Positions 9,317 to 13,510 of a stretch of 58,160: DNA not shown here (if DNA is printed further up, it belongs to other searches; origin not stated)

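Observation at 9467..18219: Translationally coupled four-gene operon with two helicases, two nuclease folds, a coiled-coil protein and an EVE/PUA-like reader: best candidate for an undescribed defence system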

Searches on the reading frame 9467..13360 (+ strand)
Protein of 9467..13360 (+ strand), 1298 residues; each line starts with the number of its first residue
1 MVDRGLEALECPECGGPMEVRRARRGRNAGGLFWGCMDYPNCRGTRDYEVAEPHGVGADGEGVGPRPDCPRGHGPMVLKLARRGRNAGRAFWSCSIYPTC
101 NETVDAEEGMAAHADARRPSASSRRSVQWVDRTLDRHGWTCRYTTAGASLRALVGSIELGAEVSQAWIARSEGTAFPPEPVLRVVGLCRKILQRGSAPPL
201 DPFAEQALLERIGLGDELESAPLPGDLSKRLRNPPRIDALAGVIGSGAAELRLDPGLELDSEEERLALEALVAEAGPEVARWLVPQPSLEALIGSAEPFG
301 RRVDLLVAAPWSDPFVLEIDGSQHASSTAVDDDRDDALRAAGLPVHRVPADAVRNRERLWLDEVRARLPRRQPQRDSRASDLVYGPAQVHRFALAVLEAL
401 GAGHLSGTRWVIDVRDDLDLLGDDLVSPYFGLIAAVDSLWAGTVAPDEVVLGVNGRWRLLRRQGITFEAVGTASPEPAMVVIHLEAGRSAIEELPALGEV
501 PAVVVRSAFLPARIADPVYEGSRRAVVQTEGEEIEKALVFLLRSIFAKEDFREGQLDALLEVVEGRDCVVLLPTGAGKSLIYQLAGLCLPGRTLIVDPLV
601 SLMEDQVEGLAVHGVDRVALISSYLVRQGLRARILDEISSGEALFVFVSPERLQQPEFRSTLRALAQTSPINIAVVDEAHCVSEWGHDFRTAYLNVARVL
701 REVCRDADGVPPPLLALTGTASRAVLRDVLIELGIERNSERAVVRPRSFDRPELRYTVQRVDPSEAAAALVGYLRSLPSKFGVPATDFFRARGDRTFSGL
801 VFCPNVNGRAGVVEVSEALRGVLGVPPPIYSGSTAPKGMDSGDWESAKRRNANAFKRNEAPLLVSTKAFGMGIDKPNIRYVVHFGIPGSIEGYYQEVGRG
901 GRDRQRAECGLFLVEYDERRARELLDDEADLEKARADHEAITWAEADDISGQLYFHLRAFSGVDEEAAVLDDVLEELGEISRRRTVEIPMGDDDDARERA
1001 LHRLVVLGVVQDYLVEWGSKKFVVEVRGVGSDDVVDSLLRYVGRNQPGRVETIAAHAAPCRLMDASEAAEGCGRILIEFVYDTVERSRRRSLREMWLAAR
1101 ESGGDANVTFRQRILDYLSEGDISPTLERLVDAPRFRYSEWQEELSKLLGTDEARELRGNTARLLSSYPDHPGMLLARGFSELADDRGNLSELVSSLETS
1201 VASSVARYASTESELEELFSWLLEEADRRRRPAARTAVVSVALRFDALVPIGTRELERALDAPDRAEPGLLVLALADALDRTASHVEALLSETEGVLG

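Call 5: search_protein_families(library=pfam, proteins=[window:9467-13360:+], max_evalue=0.1)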
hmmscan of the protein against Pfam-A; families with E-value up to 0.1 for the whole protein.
window:9467-13360:+ (1298 aa): 8 families
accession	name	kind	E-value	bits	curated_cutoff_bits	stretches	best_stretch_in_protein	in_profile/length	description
PF00270.35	DEAD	-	2.3e-16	60.4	26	1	553-724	2-163/167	DEAD/DEAH box helicase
PF01396.24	Zn_ribbon_Top1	-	1.6e-14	53.8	32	2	10-46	3-34/39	Topoisomerase DNA binding C4 zinc finger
PF00271.37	Helicase_C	-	2.2e-11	44.4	23.5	1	847-902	53-108/110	Helicase conserved C-terminal domain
PF06839.17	Zn_ribbon_GRF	-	0.0001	22.8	25.9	1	68-101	2-37/45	GRF zinc finger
PF04480.18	DUF559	-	0.00047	20.4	20.6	1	315-365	55-105/109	Protein of unknown function (DUF559)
PF11672.13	DUF3268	-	0.021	15.6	28.4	0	9-44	3-41/121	zinc-finger-containing domain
PF23549.1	Zn_ribbon_GRF_2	-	0.064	13.5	27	0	67-101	2-36/45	GRF-like zinc ribbon domain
PF10881.14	DUF2726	-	0.089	13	24.7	0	301-356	57-116/126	Protein of unknown function (DUF2726)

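Call 6: search_protein_families(library=padloc, proteins=[window:9467-13360:+], max_evalue=0.1)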
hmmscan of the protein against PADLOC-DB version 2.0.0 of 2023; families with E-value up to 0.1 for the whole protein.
window:9467-13360:+ (1298 aa): 26 families (the best 25 are shown)
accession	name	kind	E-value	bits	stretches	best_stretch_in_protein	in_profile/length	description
PDLC02864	DpdF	-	1.7e-88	296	1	537-938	9-363/610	DpdF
PDLC02861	DpdF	-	1.3e-82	276.1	1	528-939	6-369/611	DpdF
PDLC02870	DpdF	-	9.6e-75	250.1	1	543-922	6-339/534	DpdF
PDLC03928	PsyrT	-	5.7e-65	217.9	2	539-742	9-209/689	-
PDLC02868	DpdF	-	3.2e-56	188.7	1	541-1207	329-1012/1078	DpdF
PDLC02865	DpdF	-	6.6e-51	171.1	2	522-767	730-965/1499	DpdF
PDLC02859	DpdF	-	2.6e-43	146.3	1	542-970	93-474/545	DpdF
PDLC02872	DpdF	-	7e-36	122.1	2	564-778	174-395/859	DpdF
PDLC02855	DpdF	-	6.6e-34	115.3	2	560-771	152-367/825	DpdF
PDLC01089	C3a193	-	1.5e-33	114.2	1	567-906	269-585/983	poss. alt. Cas3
PDLC02857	DpdF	-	3e-29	99.7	2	861-924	486-549/911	DpdF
PDLC02867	DpdF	-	2.9e-22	76.8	2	843-924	407-489/855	DpdF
PDLC02863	DpdF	-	3.2e-17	60.5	1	843-916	84-157/488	DpdF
PDLC02862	DpdF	-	1.3e-16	57.7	2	854-906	404-456/811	DpdF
PDLC02860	DpdF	-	1.8e-15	54.6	1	841-909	146-215/547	DpdF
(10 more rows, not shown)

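Call 10: search_protein_families(library=ncbifam, proteins=[window:9467-13360:+], max_evalue=0.01)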
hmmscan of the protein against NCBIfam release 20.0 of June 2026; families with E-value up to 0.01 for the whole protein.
window:9467-13360:+ (1298 aa): 18 families
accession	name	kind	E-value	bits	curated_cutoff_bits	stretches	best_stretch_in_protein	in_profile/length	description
TIGR01389.1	recQ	equivalog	4.6e-79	266.4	640.2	1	541-928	4-343/591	DNA helicase RecQ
TIGR00614.1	recQ_fam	subfamily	3.2e-77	260.3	219.8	1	542-934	3-351/470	RecQ family ATP-dependent DNA helicase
NF008279.0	PRK11057.1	equivalog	7.1e-69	232.8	1015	1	535-931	10-358/608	ATP-dependent DNA helicase RecQ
NF041063.1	DpdF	equivalog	9.8e-50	169.9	550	2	558-778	151-377/813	protein DpdF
NF004966.0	PRK06319.1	equivalog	1e-07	30.5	868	1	10-104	647-729/862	DNA topoisomerase I/SWI domain fusion protein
TIGR03817.1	DECH_helic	hypoth_equivalog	2.4e-07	29.4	874.1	1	849-907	319-377/742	helicase/secretion neighborhood putative DEAH-box helicase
NF010338.0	PRK13767.1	equivalog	1.2e-05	23.7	849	1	853-914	335-397/877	ATP-dependent helicase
NF008394.0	PRK11192.1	equivalog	2.5e-05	23.3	507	1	842-907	279-345/441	ATP-dependent RNA helicase SrmB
NF053631.1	RNA_helic_CshA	equivalog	4e-05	22.7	646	1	842-912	269-340/434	degradosome RNA helicase CshA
NF053711.1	RNA_heli_RhlE1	exception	5.2e-05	22.2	750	1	845-918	280-352/434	RNA helicase RhlE1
NF007882.0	PRK10590.1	equivalog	6.4e-05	22.1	743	1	846-927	282-359/456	ATP-dependent RNA helicase RhlE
NF008642.0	PRK11634.1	equivalog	0.00023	19.7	989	1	843-921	278-356/628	DEAD/DEAH family ATP-dependent RNA helicase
NF002340.1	PRK01297.1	equivalog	0.0014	17.5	564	1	838-913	277-353/372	ATP-dependent RNA helicase RhlB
NF053636.1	DDHlcsCsdAPsy1082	equivalog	0.0015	17.1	890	1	842-919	275-352/512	DEAD/DEAH box helicase CsdA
NF038326.1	DISARM_DrmAL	exception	0.0016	15.9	999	1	858-924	1098-1160/1329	DISARM system helicase DrmA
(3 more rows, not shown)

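Call 44: search_dna_similar(query=window:9467-13360:+, collection=plasmids, mode=protein, max_rows=15, max_evalue=1e-20)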
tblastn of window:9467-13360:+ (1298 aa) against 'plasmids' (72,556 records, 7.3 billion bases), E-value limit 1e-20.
Records with a match: 217; places in all: 236; records where one place covers at least 80% of the query: 0.
Best place of each record, by identity: <60% 217.
By first word of the organism name: Thermus 19; Pseudoalteromonas 13; Escherichia 10; Paraburkholderia 8; Rhizobium 8; Deinococcus 6; Vibrio 6; Klebsiella 5; Caballeronia 5; Nostoc 5; and 84 more.
By predicted mobility (MOB-suite, as given by PLSDB): non-mobilizable 181; mobilizable 22; conjugative 14.
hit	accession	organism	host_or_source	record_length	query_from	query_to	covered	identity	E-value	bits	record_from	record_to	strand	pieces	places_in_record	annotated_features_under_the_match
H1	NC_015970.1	Rhodothermus marinus SG0.5JP17-172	-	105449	537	1184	50%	39.1%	1e-109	390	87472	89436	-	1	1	RecQ family ATP-dependent DNA helicase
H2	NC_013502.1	Rhodothermus marinus DSM 4252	-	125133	537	1184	50%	39.1%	1e-109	390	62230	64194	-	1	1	RecQ family ATP-dependent DNA helicase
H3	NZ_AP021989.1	Raoultella ornithinolytica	-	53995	531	1186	51%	29.2%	8e-66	254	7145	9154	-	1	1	RecQ family ATP-dependent DNA helicase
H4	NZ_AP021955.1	Klebsiella quasipneumoniae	-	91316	531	1186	51%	29.2%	8e-66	254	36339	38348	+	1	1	RecQ family ATP-dependent DNA helicase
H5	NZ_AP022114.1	Klebsiella quasipneumoniae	-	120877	531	1186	51%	29.2%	8e-66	254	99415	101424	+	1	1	RecQ family ATP-dependent DNA helicase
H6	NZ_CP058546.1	Klebsiella pneumoniae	Manis javanica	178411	531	1186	51%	29.2%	3e-66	255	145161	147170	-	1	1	RecQ family ATP-dependent DNA helicase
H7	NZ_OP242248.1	Escherichia coli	Homo sapiens,stool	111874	531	1186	51%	28.9%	6e-65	251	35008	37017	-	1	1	RecQ family ATP-dependent DNA helicase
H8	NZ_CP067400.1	Escherichia coli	Bovine,cell culture,feces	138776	531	1186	51%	28.9%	8e-65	251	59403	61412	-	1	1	RecQ family ATP-dependent DNA helicase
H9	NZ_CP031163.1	Deinococcus wulumuqiensis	cell culture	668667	536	1096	43%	32.0%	8e-58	228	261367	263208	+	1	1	DEAD/DEAH box helicase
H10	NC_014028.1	Salinibacter ruber M8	-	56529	532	974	34%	39.9%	9e-75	282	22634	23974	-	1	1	DEAD/DEAH box helicase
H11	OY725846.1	Subdoligranulum variabile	-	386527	506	930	33%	37.2%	6e-59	232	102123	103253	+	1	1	none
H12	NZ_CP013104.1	Paraburkholderia caribensis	-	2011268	475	925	35%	34.5%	3e-47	194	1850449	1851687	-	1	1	none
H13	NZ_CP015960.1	Paraburkholderia caribensis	Mimosa,single cell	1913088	475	925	35%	34.5%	5e-47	193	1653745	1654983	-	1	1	none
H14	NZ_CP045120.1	Rubrobacter tropicus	single pure culture,marine sediment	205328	541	959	32%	36.3%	4e-45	187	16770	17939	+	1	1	RecQ family ATP-dependent DNA helicase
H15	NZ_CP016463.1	Bosea sp. RAC05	Microbial isolate,Algal phycosphere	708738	531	928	31%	37.9%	1e-49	202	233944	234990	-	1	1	ATP-dependent DNA helicase RecQ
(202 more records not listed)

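Call 46: get_annotated_region(hit=H1, flank=6000)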
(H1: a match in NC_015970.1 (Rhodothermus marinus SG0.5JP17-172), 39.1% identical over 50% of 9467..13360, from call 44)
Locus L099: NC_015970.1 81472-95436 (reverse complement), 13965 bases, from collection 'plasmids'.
description: Rhodothermus marinus SG0.5JP17-172 plasmid pRHOM17201, complete sequence
organism: Rhodothermus marinus SG0.5JP17-172 (NCBI taxid 762570)
taxonomy: Bacteria; Rhodothermota; Rhodothermia; Rhodothermales; Rhodothermaceae; Rhodothermus; Rhodothermus marinus; Rhodothermus marinus SG0.5JP17-172
host: -; source: -; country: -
typing (MOB-suite, as given by PLSDB): non-mobilizable; replicon rep_cluster_1386
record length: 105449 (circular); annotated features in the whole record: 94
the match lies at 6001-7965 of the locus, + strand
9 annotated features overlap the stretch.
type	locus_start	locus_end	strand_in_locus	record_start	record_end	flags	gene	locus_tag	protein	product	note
CDS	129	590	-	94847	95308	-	-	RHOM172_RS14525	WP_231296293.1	hypothetical protein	-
CDS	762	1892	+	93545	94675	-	-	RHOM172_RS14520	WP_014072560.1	RNA-guided endonuclease TnpB family protein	-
CDS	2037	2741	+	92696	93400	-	-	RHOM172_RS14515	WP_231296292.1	ribonuclease H-like domain-containing protein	-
CDS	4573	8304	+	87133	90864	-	-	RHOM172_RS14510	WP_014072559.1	RecQ family ATP-dependent DNA helicase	GO:0006310 - DNA recombination [Evidence IEA]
CDS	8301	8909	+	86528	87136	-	-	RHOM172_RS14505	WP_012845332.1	hypothetical protein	-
CDS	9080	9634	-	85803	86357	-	-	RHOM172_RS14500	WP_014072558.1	hypothetical protein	-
CDS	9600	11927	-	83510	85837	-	-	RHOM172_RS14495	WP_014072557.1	hypothetical protein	-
CDS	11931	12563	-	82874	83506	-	-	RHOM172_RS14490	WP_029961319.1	DEAD/DEAH box helicase family protein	-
CDS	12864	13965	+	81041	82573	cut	-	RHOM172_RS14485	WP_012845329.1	TIGR02710 family CRISPR-associated CARF protein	GO:0043571 - maintenance of CRISPR repeat elements [Evidence IEA]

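Call 47: get_annotated_region(hit=H7, flank=6000)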
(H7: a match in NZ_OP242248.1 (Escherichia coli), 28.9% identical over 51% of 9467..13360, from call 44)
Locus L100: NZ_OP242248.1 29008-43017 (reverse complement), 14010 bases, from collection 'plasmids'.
description: Escherichia coli strain LA030 plasmid pLAO18, complete sequence
organism: Escherichia coli (NCBI taxid 562)
taxonomy: Bacteria; Pseudomonadota; Gammaproteobacteria; Enterobacterales; Enterobacteriaceae; Escherichia; Escherichia coli
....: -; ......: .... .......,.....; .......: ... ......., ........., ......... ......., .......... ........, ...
typing (MOB-suite, as given by PLSDB): non-mobilizable; replicon IncFIB
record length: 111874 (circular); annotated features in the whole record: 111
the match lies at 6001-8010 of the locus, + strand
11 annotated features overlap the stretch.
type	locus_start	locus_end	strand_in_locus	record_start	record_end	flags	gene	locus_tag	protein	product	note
CDS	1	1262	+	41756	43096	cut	-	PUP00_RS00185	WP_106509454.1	DnaB-like helicase C-terminal domain-containing protein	GO:0006260 - DNA replication [Evidence IEA]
CDS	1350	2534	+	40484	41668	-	-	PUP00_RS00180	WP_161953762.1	DNA primase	-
CDS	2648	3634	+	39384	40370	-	-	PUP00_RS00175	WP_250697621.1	DNA-processing protein DprA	GO:0009294 - DNA-mediated transformation [Evidence IEA]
CDS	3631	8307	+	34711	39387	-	-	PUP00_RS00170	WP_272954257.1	RecQ family ATP-dependent DNA helicase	GO:0006310 - DNA recombination [Evidence IEA]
CDS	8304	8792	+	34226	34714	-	-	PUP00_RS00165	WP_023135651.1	hypothetical protein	-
CDS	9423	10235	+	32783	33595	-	-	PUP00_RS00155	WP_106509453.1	hypothetical protein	-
CDS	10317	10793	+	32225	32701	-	-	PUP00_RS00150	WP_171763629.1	hypothetical protein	-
CDS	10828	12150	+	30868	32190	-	-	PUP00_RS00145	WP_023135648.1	DNA ligase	-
CDS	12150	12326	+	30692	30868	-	-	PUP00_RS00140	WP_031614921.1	hypothetical protein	-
CDS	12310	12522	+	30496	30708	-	-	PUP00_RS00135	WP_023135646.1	hypothetical protein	-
CDS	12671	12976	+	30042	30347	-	-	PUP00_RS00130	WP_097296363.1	C-type natriuretic protein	-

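Call 51: search_protein_families(library=pfam, proteins=[L099:4573-8301:+, L099:8301-8906:+, L100:3631-8304:+, L100:8304-8789:+], max_evalue=0.01)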
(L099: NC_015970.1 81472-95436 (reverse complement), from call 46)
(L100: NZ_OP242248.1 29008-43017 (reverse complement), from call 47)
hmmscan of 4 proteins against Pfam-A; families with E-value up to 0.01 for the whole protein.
L099:4573-8301:+ (1243 aa): 5 families
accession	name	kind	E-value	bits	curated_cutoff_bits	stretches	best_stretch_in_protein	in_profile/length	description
PF00270.35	DEAD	-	3.8e-18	66.2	26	1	494-660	3-161/167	DEAD/DEAH box helicase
PF00271.37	Helicase_C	-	5e-10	40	23.5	1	781-837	54-110/110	Helicase conserved C-terminal domain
PF04480.18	DUF559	-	4.3e-06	27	20.6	1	196-265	40-105/109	Protein of unknown function (DUF559)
PF18741.7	MTES_1575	-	0.001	19.6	38.2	1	201-268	26-96/96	REase_MTES_1575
PF12806.12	Acyl-CoA_dh_C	-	0.0019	18.8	30.3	0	1151-1205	15-69/124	Acetyl-CoA dehydrogenase C-terminal like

L099:8301-8906:+ (202 aa): 2 families
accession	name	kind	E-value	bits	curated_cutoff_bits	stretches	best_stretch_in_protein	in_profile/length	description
PF12205.13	GIT1_C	-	0.00016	22.4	25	0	116-179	2-67/110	G protein-coupled receptor kinase-interacting protein 1 C term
PF12296.13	HsbA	-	0.0068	17.3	33.5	0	14-103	8-95/121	Hydrophobic surface binding protein A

L100:3631-8304:+ (1558 aa): 9 families
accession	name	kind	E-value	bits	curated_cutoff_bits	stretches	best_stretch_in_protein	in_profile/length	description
PF00270.35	DEAD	-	2.3e-17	63.6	26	1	819-985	4-165/167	DEAD/DEAH box helicase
PF13419.12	HAD_2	-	2.7e-17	63.9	23.8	1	41-135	81-177/178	Haloacid dehalogenase-like hydrolase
PF00702.32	Hydrolase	-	2.4e-12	48.1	26.4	1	41-130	100-191/191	haloacid dehalogenase-like hydrolase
PF00271.37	Helicase_C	-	9e-11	42.5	23.5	1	1085-1151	43-109/110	Helicase conserved C-terminal domain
PF04480.18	DUF559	-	1.1e-09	38.5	20.6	1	533-594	45-106/109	Protein of unknown function (DUF559)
PF04851.21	ResIII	-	5.4e-06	26.8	22.5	1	835-979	29-162/164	Type III restriction enzyme, res subunit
PF12710.13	HAD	-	8e-05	23.6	27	0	35-126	73-188/189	haloacid dehalogenase-like hydrolase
PF21598.3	PvuRts1I-like_N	-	0.00029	21.4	27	1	517-565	32-83/131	Restriction endonuclease PvuRts1 I-like, N-terminal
PF13242.12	Hydrolase_like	-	0.006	16.9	22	0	92-143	3-55/75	HAD-hyrolase-like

L100:8304-8789:+ (162 aa): 1 family
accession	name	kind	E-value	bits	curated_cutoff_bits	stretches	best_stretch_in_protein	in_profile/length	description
PF07798.16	CCDC90-like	-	0.0013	19.1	33.5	0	71-147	108-170/175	Coiled-coil domain-containing protein 90-like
